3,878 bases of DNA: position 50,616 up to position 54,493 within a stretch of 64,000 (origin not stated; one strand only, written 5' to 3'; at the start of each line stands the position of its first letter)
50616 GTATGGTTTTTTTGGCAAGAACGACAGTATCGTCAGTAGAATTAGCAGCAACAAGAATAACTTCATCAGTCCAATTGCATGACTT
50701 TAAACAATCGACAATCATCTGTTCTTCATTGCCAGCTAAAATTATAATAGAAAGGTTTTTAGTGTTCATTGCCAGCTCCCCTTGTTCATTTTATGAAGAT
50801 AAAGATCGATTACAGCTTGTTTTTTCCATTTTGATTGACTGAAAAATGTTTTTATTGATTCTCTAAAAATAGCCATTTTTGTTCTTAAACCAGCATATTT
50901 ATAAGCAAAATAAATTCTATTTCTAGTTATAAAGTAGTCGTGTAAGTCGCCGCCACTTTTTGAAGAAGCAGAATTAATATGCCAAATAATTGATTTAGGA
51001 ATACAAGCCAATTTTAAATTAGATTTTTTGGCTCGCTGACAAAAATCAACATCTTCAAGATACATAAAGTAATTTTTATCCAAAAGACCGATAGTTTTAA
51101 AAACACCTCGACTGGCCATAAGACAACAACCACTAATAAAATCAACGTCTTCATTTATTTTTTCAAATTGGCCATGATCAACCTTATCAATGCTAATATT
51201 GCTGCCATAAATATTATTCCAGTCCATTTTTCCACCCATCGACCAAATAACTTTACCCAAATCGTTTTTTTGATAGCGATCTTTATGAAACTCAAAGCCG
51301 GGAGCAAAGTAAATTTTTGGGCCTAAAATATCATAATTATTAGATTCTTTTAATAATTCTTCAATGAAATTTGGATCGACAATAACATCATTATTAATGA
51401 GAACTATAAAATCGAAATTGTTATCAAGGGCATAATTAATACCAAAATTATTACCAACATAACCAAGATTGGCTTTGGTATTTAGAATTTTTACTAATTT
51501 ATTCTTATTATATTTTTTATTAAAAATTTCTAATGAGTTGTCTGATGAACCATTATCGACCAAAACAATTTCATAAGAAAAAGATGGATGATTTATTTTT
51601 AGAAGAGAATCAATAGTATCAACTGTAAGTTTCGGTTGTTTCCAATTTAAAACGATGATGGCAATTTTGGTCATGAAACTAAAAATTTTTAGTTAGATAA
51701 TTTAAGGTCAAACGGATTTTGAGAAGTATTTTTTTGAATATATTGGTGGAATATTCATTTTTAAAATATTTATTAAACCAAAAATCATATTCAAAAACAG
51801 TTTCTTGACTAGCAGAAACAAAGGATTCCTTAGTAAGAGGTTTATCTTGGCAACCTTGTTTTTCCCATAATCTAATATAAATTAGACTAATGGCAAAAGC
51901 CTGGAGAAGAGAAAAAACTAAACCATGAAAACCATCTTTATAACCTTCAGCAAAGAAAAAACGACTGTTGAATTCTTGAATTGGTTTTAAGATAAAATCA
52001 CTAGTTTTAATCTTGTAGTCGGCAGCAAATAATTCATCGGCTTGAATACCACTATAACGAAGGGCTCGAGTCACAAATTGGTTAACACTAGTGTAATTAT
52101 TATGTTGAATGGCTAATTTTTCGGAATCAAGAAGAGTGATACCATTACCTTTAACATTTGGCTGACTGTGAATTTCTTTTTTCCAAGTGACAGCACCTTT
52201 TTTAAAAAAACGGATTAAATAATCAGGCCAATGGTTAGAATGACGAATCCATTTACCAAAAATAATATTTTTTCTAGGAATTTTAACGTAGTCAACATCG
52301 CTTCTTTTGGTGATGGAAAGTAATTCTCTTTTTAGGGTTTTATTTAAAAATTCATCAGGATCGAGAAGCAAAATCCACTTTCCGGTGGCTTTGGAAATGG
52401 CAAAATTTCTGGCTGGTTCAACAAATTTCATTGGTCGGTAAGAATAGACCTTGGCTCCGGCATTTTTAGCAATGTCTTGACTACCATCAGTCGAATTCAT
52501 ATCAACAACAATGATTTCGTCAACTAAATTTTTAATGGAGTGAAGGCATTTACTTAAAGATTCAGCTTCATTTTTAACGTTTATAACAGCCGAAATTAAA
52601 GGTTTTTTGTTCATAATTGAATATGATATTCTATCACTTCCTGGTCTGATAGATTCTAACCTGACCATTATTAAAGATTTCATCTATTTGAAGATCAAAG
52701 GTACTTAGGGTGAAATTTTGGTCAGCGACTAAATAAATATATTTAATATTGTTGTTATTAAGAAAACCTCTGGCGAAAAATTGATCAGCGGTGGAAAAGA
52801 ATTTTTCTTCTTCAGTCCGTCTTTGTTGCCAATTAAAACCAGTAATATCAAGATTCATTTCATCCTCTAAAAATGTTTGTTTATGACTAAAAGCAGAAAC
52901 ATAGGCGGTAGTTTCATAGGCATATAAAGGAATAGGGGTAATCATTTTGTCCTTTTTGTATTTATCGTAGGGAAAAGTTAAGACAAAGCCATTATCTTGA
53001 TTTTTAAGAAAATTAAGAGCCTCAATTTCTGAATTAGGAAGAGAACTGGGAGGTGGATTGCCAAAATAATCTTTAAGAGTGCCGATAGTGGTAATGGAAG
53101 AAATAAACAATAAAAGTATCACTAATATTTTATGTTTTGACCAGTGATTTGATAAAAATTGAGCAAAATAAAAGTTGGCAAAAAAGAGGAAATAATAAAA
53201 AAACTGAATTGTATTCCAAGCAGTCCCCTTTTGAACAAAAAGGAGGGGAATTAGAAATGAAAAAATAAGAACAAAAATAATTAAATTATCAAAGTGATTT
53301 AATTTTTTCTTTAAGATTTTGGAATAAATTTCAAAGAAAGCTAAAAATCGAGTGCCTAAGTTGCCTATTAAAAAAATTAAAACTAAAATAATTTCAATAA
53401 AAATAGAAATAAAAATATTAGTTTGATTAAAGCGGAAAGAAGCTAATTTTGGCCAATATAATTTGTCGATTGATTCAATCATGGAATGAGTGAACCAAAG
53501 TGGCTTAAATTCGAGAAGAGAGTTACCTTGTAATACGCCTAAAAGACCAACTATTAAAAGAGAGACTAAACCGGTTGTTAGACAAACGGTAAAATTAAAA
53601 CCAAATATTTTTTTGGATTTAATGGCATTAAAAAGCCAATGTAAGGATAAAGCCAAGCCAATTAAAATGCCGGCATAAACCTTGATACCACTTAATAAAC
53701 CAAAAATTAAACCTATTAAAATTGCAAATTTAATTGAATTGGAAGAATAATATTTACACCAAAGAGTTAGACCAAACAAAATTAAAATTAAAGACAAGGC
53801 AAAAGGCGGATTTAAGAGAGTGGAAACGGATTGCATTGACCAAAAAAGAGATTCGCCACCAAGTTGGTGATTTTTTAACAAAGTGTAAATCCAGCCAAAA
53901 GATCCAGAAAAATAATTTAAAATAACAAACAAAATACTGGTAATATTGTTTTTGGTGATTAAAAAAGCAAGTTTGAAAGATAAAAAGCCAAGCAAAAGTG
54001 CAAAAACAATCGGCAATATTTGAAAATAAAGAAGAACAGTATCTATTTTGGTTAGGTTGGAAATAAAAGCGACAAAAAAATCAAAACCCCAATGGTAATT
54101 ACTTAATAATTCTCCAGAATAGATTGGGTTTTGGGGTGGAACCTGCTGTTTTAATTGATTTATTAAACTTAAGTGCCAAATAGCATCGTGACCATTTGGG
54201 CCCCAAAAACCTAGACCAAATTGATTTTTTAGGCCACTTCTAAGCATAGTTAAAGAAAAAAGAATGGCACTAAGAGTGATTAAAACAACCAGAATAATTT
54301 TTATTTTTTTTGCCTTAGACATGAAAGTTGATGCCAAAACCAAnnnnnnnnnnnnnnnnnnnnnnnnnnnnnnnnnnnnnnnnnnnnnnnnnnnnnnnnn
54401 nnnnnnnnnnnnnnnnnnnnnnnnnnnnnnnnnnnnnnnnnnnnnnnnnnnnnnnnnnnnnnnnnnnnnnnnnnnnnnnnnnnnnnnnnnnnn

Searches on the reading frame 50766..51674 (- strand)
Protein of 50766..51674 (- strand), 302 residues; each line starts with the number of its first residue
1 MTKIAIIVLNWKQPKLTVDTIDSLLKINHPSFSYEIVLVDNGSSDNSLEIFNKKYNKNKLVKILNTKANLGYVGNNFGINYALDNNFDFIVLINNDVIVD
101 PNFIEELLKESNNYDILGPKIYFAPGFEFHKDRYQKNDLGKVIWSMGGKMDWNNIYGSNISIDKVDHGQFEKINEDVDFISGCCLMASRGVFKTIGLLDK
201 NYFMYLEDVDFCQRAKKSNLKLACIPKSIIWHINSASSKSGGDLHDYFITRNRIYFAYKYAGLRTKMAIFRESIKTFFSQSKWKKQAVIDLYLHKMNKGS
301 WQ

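Call 13: search_protein_families(library=pfam, proteins=[window:50766-51674:-], max_evalue=0.001)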
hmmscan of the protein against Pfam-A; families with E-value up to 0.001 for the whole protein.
window:50766-51674:- (302 aa): 3 families
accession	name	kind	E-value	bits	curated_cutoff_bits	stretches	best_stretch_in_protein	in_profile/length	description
PF00535.33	Glycos_transf_2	-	1.4e-16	61.4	23.3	1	6-192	2-164/168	Glycosyl transferase family 2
PF13641.12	Glyco_tranf_2_3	-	3.2e-15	57.2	27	1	4-237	3-216/230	Glycosyltransferase like family 2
PF13632.12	Glyco_trans_2_3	-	1.6e-05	25.3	27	0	90-259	2-144/198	Glycosyl transferase family group 2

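Call 40: search_protein_families(library=ncbifam, proteins=[window:50766-51674:-], max_evalue=0.01)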
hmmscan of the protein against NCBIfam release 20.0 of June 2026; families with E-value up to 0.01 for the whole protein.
window:50766-51674:- (302 aa): 15 families
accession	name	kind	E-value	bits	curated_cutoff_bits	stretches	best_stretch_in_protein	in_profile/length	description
TIGR01556.1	rhamnosyltran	subfamily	1.9e-13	50.2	200.55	2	34-121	22-112/281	rhamnosyltransferase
TIGR03937.1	PgaC_IcaA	equivalog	7.4e-11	41.6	422.3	1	3-110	46-149/407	poly-beta-1,6-N-acetyl-D-glucosamine synthase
NF041875.1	EPS_EpsD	equivalog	7.4e-08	32.2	370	1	20-165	17-165/325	exopolysaccharide biosynthesis glycosyltransferase EpsD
NF038299.1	EPS_HpsN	equivalog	2.7e-07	29.9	425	1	3-246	2-230/317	hormogonium polysaccharide biosynthesis glycosyltransferase HpsN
NF007482.0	PRK10073.1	equivalog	5.7e-07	28.8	423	1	3-113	7-112/334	glycosyltransferase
TIGR04283.1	glyco_like_mftF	equivalog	1.9e-06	27.6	182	0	184-230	140-183/221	TIGR04283 family arsenosugar biosynthesis glycosyltransferase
NF047588.1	GlcsyltransPgfSStrep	equivalog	3.6e-06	26.4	500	1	21-117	23-117/308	glycosyltransferase PgfS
TIGR03965.1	mycofact_glyco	equivalog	2e-05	23.7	280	0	176-232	225-280/467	mycofactocin biosynthesis glycosyltransferase MftF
NF007986.1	PRK10714.1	equivalog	3e-05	23.2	529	1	32-119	37-124/316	undecaprenyl-phosphate 4-deoxy-4-formamido-L-arabinose transferase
NF050113.1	gal_furan_GlfT1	equivalog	8.1e-05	22.1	330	0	5-112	3-106/290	galactofuranosyltransferase GlfT1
TIGR03111.1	glyc2_xrt_Gpos1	hypoth_equivalog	0.00028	19.8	363.95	1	3-111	50-156/439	TIGR03111 family XrtG-associated glycosyltransferase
NF041394.1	GtaseAglG_Halo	equivalog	0.0003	20.2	440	1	18-162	19-163/304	glucosyl-dolichyl phosphate glucuronosyltransferase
TIGR04009.1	wcaE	equivalog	0.00093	18.5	369.2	1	4-99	3-96/248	colanic acid biosynthesis glycosyltransferase WcaE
NF047683.1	TeichurnBiosyTuaG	equivalog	0.0017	18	400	1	3-83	7-86/252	teichuronic acid biosynthesis protein TuaG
NF038302.1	EPS_HpsE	equivalog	0.0022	17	300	1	22-109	21-109/307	hormogonium polysaccharide biosynthesis glycosyltransferase HpsE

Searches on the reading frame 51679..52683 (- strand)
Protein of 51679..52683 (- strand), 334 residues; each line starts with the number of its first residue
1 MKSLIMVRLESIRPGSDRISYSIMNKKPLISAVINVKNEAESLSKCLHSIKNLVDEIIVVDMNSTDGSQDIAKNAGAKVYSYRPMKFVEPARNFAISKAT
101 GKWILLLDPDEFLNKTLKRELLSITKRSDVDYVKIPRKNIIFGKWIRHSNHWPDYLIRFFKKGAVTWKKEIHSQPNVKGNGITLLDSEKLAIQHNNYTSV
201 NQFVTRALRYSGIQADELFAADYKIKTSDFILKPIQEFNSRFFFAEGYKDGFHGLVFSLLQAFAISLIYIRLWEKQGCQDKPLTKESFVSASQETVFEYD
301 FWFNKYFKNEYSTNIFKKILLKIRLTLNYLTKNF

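Call 13: search_protein_families(library=pfam, proteins=[window:51679-52683:-], max_evalue=0.001)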
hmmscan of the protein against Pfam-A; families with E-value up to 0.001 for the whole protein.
window:51679-52683:- (334 aa): 2 families
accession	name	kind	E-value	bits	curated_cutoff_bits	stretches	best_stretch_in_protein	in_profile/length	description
PF00535.33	Glycos_transf_2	-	2.4e-20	73.6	23.3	1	31-172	1-150/168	Glycosyl transferase family 2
PF13704.12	Glyco_tranf_2_4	-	3.2e-07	31.2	27.5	1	37-115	1-86/98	Glycosyl transferase family 2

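Call 40: search_protein_families(library=ncbifam, proteins=[window:51679-52683:-], max_evalue=0.01)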
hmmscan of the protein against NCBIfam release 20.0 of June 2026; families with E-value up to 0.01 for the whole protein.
window:51679-52683:- (334 aa): 15 families
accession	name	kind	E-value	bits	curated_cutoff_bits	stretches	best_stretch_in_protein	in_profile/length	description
NF007482.0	PRK10073.1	equivalog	2e-11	43.5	423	1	24-133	2-118/334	glycosyltransferase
TIGR04283.1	glyco_like_mftF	equivalog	5.5e-11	42.5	182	1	30-128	1-100/221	TIGR04283 family arsenosugar biosynthesis glycosyltransferase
TIGR04195.1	S_glycosyl_SunS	equivalog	5.9e-11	41.9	350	1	26-198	55-225/421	SunS family peptide S-glycosyltransferase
NF010496.0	PRK13915.1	equivalog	3.5e-08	32.9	262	1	27-83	30-92/307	glucosyl-3-phosphoglycerate synthase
TIGR04182.1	glyco_TIGR04182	equivalog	9.8e-07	28.4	325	1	32-114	4-86/293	S-layer glycoprotein N-glycosyltransferase AglJ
NF045692.1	OglycostaseCruG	equivalog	2.2e-06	26.9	600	1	30-141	43-168/386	2'-O-glycosyltransferase CruG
NF038302.1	EPS_HpsE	equivalog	1.5e-05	24.2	300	1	49-114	28-100/307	hormogonium polysaccharide biosynthesis glycosyltransferase HpsE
TIGR03469.1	HpnB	hypoth_equivalog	4.3e-05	22.7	379.25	1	22-82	38-102/386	hopene-associated glycosyltransferase HpnB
NF047683.1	TeichurnBiosyTuaG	equivalog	5.4e-05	22.9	400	1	24-125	2-112/252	teichuronic acid biosynthesis protein TuaG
TIGR03111.1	glyc2_xrt_Gpos1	hypoth_equivalog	5.8e-05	22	363.95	1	23-117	44-148/439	TIGR03111 family XrtG-associated glycosyltransferase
NF058614.1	PPMAGASynPpgS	equivalog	0.0001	21.8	370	1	33-81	5-53/226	polyprenyl-phospho-N-acetylgalactosaminyl synthase PpgS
TIGR03965.1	mycofact_glyco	equivalog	0.00026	20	280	1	25-122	71-176/467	mycofactocin biosynthesis glycosyltransferase MftF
NF041391.1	DPhHxTase_Halo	equivalog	0.00074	18.6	375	1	37-111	4-79/213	dolichyl-phosphate hexose transferase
NF050050.1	ProtGlycPglI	equivalog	0.0026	17.2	500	1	28-123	2-106/306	GalNAc(5)-diNAcBac-PP-undecaprenol beta-1,3-glucosyltransferase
NF041875.1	EPS_EpsD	equivalog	0.0033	16.9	370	1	30-116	1-95/325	exopolysaccharide biosynthesis glycosyltransferase EpsD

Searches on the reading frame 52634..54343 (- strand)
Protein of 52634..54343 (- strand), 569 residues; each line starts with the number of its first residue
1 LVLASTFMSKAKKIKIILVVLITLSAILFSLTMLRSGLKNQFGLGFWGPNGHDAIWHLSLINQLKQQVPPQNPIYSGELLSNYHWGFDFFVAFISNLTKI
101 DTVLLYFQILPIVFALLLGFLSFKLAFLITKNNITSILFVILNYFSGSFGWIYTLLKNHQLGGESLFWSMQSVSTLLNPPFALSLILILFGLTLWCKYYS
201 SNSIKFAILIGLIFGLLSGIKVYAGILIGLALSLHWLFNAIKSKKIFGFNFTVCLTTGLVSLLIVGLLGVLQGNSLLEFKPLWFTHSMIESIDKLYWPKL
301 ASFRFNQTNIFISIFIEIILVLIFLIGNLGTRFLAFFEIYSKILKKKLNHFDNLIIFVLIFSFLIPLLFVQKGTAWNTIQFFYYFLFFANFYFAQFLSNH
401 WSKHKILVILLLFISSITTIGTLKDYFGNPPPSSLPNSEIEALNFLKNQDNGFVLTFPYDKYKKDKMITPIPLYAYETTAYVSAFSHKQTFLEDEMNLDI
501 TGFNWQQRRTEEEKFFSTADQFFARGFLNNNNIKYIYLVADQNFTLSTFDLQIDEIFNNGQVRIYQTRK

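Call 13: search_protein_families(library=pfam, proteins=[window:52634-54343:-], max_evalue=0.001)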
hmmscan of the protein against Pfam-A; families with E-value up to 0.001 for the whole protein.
window:52634-54343:- (569 aa): 0 families

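Call 40: search_protein_families(library=ncbifam, proteins=[window:52634-54343:-], max_evalue=0.01)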
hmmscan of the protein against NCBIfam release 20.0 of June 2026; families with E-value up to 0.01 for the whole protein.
window:52634-54343:- (569 aa): 0 families

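Call 81: find_homologous_proteins(query=window:52634-54343:-, max_evalue=0.001)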
Query window:52634-54343:- (569 aa): 1534 proteins with E <= 0.001 among 8000 candidates; the best 120 are listed.
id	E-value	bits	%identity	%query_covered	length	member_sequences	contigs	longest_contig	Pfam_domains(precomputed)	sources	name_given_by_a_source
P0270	0.0e+0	1233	100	99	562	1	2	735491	-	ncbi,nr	ncbi:MAG: hypothetical protein PHE32_02610 [Candidatus Shapirobacteria bacterium]|nr:hypothetical pr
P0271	0.0e+0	1094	88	99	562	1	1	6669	-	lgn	-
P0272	0.0e+0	1057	86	99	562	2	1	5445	-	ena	-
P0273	1.5e-296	1003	81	99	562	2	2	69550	-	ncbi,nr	ncbi:MAG: hypothetical protein PHP97_00235 [Candidatus Shapirobacteria bacterium]|nr:hypothetical pr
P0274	3.0e-295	998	80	99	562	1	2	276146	-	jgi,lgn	jgi:hypothetical protein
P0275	5.0e-295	998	80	99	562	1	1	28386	-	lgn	-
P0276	1.1e-291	987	80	99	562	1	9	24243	-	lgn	-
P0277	2.4e-290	982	80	99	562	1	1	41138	-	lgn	-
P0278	3.2e-290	982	79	99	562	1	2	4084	-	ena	-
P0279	1.8e-288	976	78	99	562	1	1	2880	-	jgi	-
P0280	1.9e-288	976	82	94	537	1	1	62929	-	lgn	-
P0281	1.4e-286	970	81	94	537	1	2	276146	-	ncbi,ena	ncbi:MAG: hypothetical protein WCT51_00905 [Candidatus Shapirobacteria bacterium]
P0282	3.1e-286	969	81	94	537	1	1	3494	-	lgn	-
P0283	3.5e-286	969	78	99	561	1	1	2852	-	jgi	-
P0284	5.3e-286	968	79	99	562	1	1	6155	-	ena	-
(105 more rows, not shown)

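Call 95: predict_structure(alignment_id=A4)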
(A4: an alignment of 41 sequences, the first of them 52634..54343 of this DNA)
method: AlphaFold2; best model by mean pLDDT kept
length: 569 residues; sequences in the alignment: 41
mean_pLDDT: 87.7   pTM: 0.88
mean pLDDT of the five models: 87.7, 87.0, 86.9, 86.3, 83.2
residues with pLDDT >= 90: 322; 70-90: 202; 50-70: 35; < 50: 10
segments of 3 or more residues with pLDDT < 50: 1-8
pLDDT, mean of each block of 10 residues (from residue 1): 37 75 86 87 86 86 71 65 77 91 92 95 97 95 91 83 65 82 96 95 93 93 92 95 90 96 81 77 89 86 93 94 90 96 94 97 92 79 94 97 94 90 79 93 96 91 86 84 91 75 80 95 95 95 95 97 93
secondary structure, 60 per line:
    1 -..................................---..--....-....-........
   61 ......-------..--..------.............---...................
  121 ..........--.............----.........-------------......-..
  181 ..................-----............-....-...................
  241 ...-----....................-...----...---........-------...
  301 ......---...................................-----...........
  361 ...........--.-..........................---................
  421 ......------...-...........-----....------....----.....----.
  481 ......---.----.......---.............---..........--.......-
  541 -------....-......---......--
elements in order: H2-35 E43-46 H48-51 H53-66 H86-98 H102-130 H133-145 H150-158 H172-177 H179-198 H204-215 H217-220 H222-243 H249-268 E277-279 H283-290 H298-306 H310-344 H350-368 E369-371 H376-401 H405-426 E433-435 H437-447 E453-456 H463-466 H480-486 H495-501 H505-517 H521-530 E533-539 H548-551 E553-558 E562-567

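Call 108: search_solved_structures(query=A4, max_evalue=10, show_alignments=4)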
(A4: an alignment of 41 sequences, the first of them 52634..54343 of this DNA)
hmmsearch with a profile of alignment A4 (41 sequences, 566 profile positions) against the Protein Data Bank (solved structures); distinct sequences matched with E-value up to 10: 0.

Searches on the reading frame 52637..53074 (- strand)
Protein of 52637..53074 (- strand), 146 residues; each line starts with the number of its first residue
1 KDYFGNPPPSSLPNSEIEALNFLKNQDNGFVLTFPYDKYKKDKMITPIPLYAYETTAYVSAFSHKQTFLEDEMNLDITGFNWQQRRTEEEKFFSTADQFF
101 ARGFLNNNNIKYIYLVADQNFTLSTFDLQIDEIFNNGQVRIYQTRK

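Call 109: search_solved_structures(query=window:52637-53074:-, max_evalue=10, show_alignments=3)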
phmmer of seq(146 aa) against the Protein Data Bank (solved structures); distinct sequences matched with E-value up to 10: 0.
